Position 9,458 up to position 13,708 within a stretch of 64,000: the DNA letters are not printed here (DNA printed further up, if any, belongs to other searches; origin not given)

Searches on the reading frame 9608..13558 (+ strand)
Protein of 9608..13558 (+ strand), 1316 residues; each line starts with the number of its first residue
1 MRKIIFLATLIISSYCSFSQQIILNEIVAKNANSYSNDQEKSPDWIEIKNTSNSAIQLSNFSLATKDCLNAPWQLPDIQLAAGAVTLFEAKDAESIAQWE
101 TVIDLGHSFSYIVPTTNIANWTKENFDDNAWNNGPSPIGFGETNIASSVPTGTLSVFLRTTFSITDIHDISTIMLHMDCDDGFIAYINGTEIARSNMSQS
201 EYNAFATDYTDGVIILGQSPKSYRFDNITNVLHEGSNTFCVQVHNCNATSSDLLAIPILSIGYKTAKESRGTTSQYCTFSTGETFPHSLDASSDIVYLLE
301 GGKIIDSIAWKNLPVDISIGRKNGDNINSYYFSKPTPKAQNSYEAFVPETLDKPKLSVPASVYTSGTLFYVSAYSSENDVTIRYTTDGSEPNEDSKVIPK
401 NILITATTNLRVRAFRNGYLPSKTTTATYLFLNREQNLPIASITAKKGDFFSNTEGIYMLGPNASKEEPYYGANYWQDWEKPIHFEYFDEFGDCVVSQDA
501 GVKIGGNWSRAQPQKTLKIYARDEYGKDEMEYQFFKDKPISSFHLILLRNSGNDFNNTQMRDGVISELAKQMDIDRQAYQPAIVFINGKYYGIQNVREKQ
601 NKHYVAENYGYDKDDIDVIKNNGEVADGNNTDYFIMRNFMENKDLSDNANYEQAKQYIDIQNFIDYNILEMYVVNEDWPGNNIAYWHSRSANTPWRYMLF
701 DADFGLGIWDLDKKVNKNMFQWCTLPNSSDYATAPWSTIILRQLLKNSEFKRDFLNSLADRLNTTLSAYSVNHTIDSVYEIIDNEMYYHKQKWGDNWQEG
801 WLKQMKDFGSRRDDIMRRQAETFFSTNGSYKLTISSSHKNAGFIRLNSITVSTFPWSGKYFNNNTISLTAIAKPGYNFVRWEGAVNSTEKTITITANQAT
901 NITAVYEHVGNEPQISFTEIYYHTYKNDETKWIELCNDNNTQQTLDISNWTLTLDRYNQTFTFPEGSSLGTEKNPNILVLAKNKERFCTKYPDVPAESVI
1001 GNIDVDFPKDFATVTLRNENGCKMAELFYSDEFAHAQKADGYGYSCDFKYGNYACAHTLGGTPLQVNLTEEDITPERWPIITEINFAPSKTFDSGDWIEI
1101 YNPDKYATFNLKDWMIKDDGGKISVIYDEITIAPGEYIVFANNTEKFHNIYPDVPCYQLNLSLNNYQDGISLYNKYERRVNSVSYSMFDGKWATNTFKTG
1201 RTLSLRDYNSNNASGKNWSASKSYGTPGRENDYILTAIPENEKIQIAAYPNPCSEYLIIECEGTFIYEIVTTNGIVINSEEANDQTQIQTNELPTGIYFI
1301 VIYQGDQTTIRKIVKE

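Call 68: search_protein_families(library=pfam, proteins=[window:9608-13558:+], max_evalue=0.001)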
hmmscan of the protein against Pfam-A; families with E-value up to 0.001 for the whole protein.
window:9608-13558:+ (1316 aa): 6 families
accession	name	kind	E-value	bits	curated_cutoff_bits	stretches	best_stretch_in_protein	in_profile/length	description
PF08757.17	CotH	-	2e-35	123.3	23.8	1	502-815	1-321/322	CotH kinase protein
PF00932.25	LTD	-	9.8e-29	100.4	34.3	3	1080-1185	9-107/109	Lamin Tail Domain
PF13287.12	Fn3_assoc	-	5.5e-11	42.8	23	1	376-429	5-59/59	Fn3 associated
PF18962.6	Por_Secre_tail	-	7.8e-10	39.3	27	1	1249-1314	2-74/75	Secretion system C-terminal sorting domain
PF13290.12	CHB_HEX_C_1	-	1.7e-09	37.9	22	1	371-426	12-67/67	Chitobiase/beta-hexosaminidase C-terminal domain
PF18998.6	Flg_new_2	-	2.6e-08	34.2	23.6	1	856-908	15-71/73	Divergent InlB B-repeat domain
